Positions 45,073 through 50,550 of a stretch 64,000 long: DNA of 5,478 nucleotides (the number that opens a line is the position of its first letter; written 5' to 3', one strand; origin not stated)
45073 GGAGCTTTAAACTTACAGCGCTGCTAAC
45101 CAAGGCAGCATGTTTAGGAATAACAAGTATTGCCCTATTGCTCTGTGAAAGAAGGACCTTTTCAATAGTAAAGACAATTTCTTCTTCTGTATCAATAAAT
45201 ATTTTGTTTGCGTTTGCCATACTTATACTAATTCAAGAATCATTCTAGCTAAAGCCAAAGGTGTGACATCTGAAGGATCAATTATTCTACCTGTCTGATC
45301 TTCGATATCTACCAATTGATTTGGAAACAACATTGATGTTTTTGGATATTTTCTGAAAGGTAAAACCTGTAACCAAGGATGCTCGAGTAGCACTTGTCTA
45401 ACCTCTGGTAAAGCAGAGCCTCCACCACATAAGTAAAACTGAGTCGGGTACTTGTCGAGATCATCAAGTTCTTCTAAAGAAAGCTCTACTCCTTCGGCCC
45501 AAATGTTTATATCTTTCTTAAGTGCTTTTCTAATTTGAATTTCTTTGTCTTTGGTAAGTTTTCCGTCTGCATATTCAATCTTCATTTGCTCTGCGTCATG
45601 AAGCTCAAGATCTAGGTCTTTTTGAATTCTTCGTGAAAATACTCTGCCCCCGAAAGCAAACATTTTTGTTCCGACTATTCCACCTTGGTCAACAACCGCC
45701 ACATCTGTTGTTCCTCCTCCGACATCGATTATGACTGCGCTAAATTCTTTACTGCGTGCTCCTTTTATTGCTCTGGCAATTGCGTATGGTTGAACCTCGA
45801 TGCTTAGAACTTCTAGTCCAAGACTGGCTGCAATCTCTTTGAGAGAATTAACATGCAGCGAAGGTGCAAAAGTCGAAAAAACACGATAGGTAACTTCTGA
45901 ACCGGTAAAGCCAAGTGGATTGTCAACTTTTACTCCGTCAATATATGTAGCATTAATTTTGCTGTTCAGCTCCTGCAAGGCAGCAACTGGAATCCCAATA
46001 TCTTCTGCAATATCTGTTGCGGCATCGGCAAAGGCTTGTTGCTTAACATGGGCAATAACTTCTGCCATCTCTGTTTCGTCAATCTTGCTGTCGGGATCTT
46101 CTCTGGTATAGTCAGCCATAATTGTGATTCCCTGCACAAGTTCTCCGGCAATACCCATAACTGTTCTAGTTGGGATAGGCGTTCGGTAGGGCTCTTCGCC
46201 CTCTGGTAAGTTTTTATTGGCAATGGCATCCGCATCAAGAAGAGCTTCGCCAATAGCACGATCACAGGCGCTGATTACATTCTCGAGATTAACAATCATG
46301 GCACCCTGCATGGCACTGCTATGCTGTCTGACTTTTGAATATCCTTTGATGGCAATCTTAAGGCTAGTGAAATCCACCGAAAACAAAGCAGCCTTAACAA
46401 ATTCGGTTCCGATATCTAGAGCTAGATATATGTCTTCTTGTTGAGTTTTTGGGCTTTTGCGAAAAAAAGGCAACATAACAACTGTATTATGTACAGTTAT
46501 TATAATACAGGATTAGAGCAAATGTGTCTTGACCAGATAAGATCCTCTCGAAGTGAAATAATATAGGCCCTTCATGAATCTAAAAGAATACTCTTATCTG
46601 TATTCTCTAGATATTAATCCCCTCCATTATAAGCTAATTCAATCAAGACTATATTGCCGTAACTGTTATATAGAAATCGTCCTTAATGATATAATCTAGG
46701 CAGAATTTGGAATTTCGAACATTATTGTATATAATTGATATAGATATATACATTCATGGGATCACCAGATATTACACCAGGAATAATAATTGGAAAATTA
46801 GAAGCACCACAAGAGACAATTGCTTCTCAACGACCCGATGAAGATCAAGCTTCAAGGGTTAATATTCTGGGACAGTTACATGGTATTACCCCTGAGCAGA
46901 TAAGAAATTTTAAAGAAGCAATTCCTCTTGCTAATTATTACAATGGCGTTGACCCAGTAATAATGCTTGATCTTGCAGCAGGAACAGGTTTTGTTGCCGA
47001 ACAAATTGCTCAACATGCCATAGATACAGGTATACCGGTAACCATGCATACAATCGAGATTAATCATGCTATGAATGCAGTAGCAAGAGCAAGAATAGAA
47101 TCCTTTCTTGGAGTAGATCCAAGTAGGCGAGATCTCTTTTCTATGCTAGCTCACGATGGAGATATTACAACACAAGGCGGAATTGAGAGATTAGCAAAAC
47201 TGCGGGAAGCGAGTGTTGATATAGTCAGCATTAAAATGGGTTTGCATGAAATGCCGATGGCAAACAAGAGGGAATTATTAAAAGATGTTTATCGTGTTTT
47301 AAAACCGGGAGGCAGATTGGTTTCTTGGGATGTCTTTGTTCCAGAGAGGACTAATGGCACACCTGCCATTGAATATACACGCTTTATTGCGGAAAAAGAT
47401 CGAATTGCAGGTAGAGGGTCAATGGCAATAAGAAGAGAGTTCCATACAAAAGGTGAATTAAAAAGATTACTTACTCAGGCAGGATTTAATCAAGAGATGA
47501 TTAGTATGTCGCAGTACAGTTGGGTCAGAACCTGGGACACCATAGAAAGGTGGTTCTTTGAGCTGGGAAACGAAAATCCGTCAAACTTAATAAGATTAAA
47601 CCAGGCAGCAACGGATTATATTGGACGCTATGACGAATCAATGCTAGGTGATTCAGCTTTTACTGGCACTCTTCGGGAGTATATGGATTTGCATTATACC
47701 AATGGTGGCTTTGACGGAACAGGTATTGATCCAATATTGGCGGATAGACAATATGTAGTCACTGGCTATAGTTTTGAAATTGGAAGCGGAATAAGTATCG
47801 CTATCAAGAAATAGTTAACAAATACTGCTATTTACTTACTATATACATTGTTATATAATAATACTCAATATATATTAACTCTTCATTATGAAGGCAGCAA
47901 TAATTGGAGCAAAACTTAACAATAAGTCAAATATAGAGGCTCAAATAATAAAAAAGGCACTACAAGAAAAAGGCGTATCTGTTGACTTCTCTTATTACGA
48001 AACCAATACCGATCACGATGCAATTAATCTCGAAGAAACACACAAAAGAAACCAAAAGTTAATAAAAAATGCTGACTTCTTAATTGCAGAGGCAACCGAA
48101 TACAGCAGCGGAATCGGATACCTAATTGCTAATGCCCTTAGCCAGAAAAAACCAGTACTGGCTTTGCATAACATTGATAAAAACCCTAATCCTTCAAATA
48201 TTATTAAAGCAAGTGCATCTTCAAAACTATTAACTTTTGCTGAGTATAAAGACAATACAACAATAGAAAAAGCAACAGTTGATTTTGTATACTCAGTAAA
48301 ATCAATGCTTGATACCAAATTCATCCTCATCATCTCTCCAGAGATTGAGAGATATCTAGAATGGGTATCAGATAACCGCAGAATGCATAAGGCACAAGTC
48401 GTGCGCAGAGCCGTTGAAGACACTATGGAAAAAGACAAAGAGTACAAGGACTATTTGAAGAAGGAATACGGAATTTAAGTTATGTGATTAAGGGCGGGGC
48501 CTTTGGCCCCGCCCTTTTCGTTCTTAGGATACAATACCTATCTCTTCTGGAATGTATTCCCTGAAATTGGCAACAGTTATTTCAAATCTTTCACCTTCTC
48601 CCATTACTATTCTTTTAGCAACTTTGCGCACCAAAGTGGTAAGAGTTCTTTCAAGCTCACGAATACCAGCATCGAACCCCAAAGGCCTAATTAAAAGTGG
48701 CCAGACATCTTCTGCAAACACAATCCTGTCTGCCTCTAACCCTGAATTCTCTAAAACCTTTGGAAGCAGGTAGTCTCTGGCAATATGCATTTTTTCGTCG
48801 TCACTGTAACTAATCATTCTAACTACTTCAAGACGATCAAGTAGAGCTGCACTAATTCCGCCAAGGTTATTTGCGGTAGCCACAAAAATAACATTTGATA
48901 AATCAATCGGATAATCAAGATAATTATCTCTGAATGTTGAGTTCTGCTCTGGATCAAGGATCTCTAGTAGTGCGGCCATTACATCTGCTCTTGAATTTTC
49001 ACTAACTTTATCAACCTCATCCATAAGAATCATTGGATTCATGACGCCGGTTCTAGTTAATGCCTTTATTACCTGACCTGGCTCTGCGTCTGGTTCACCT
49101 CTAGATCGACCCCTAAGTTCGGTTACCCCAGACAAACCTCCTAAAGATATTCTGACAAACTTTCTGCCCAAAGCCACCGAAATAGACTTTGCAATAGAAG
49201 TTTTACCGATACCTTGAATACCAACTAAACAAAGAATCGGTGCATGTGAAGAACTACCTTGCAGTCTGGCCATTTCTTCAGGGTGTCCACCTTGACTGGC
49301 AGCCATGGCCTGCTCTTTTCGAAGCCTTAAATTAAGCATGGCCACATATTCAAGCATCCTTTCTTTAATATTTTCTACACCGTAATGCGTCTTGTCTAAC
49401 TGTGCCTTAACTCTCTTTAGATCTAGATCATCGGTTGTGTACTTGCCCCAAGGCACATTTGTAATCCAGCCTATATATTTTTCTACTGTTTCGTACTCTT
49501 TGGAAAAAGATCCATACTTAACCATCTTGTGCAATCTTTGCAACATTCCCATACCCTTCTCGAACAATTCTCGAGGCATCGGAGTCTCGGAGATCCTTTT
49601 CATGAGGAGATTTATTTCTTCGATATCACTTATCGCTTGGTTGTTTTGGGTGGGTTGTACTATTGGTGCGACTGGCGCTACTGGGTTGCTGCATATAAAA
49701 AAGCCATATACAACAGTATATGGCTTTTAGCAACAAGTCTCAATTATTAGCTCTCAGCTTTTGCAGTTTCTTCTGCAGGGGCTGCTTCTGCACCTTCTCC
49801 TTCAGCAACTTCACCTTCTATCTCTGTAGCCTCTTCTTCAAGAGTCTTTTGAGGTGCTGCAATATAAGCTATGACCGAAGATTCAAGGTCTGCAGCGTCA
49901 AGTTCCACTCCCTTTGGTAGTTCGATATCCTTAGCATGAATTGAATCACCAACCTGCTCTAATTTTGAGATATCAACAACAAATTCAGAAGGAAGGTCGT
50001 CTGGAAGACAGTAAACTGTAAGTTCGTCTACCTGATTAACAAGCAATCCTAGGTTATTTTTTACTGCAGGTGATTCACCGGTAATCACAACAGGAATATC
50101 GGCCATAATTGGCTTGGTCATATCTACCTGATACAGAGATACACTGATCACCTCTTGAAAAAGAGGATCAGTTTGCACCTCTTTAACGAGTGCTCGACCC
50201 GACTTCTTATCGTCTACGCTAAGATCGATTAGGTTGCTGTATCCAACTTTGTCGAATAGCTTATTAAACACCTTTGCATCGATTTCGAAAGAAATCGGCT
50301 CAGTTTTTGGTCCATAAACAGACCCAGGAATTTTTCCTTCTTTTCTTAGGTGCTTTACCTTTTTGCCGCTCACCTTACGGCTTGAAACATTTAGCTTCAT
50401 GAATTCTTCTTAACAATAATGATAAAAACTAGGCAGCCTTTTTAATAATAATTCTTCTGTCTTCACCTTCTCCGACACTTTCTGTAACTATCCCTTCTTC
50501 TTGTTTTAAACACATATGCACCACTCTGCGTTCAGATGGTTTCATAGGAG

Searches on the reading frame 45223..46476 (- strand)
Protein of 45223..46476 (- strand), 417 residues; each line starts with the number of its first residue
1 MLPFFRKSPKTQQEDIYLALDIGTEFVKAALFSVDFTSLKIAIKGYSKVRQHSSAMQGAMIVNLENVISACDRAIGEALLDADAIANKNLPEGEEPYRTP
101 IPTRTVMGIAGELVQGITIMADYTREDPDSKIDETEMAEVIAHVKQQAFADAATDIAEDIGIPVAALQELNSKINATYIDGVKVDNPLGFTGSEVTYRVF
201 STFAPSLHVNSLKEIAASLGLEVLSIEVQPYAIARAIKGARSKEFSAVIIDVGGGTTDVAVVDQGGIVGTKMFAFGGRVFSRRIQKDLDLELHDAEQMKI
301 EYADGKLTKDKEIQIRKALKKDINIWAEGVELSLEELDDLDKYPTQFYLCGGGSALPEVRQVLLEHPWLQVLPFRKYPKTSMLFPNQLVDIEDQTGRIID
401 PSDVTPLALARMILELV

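Call 8: search_protein_families(library=pfam, proteins=[window:45223-46476:-], max_evalue=0.001)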
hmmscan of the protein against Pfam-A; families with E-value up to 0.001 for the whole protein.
window:45223-46476:- (417 aa): 5 families
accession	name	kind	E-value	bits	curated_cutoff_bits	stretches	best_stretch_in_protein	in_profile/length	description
PF14450.12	FtsA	-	2.4e-13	51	31.8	1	248-363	1-99/127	Cell division protein FtsA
PF06723.19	MreB_Mbl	-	5e-09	35.9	27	1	210-286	110-186/327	MreB/Mbl protein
PF11104.14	PilM_2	-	1e-08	34.9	27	1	210-365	139-296/340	Type IV pilus assembly protein PilM;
PF06277.17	EutA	-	7.3e-06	25.6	27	1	241-323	139-220/475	Ethanolamine utilisation protein EutA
PF08841.16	DDR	-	6.8e-05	22.5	24.6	1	226-299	111-188/328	Diol dehydratase reactivase ATPase-like domain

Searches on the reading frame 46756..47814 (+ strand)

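Call 8: search_protein_families(library=pfam, proteins=[window:46756-47814:+], max_evalue=0.001)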
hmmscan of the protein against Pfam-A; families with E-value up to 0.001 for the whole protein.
window:46756-47814:+ (352 aa): 6 families
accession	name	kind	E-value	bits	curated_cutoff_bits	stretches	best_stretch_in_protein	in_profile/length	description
PF08241.18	Methyltransf_11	-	2.2e-10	41.5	21.2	1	71-189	1-94/95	Methyltransferase domain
PF01209.24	Ubie_methyltran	-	2.5e-10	40.5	20.1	1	63-192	44-153/233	ubiE/COQ5 methyltransferase family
PF13649.12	Methyltransf_25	-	4.3e-10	40.6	27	1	71-186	2-97/97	Methyltransferase domain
PF08242.18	Methyltransf_12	-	1.4e-08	35.8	30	1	71-188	1-98/98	Methyltransferase domain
PF13847.12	Methyltransf_31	-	1.1e-06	28.8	27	1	70-194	7-113/145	Methyltransferase domain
PF13489.12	Methyltransf_23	-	0.00016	21.8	27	1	70-245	26-160/164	Methyltransferase domain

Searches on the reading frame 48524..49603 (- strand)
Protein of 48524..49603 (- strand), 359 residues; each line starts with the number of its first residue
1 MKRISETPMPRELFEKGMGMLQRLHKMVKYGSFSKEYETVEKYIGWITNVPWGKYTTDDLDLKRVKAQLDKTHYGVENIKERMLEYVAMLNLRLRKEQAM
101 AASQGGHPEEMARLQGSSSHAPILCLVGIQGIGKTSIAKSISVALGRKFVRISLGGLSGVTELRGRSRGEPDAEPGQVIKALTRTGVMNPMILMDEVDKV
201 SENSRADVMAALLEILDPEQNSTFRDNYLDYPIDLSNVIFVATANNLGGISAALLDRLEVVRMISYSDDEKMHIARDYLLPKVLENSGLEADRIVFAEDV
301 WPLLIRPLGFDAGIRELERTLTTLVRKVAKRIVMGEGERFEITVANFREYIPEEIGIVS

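Call 8: search_protein_families(library=pfam, proteins=[window:48524-49603:-], max_evalue=0.001)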
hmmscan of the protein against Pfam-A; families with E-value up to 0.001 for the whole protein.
window:48524-49603:- (359 aa): 6 families
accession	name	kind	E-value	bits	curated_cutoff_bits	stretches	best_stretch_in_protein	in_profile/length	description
PF00004.35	AAA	-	8.1e-19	68.8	21.2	1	124-265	1-130/131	ATPase family associated with various cellular activities (AAA)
PF22667.2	Lon_lid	-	1.4e-09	37.9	27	1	285-336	1-52/57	Lon protease AAA+ ATPase lid domain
PF07728.20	AAA_5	-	5.6e-08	33.3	22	1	124-258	2-139/139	AAA domain (dynein-related subfamily)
PF07724.20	AAA_2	-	6.3e-07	30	27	1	126-245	8-124/166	AAA domain (Cdc48 subfamily)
PF13401.12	AAA_22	-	0.0002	22.1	27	0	119-218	3-110/130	AAA domain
PF07726.17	AAA_3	-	0.00064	20.1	27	0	126-228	4-97/131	ATPase family associated with various cellular activities (AAA)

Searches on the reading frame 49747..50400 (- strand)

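Call 8: search_protein_families(library=pfam, proteins=[window:49747-50400:-], max_evalue=0.001)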
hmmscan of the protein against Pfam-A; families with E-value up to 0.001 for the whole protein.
window:49747-50400:- (217 aa): 2 families
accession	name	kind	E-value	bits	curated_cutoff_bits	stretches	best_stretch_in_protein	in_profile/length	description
PF14693.11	Ribosomal_TL5_C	-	2.4e-22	79.5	27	1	98-184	2-84/84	Ribosomal protein TL5, C-terminal domain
PF01386.24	Ribosomal_L25p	-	6e-19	68.7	23.6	1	3-88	1-81/82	Ribosomal L25p family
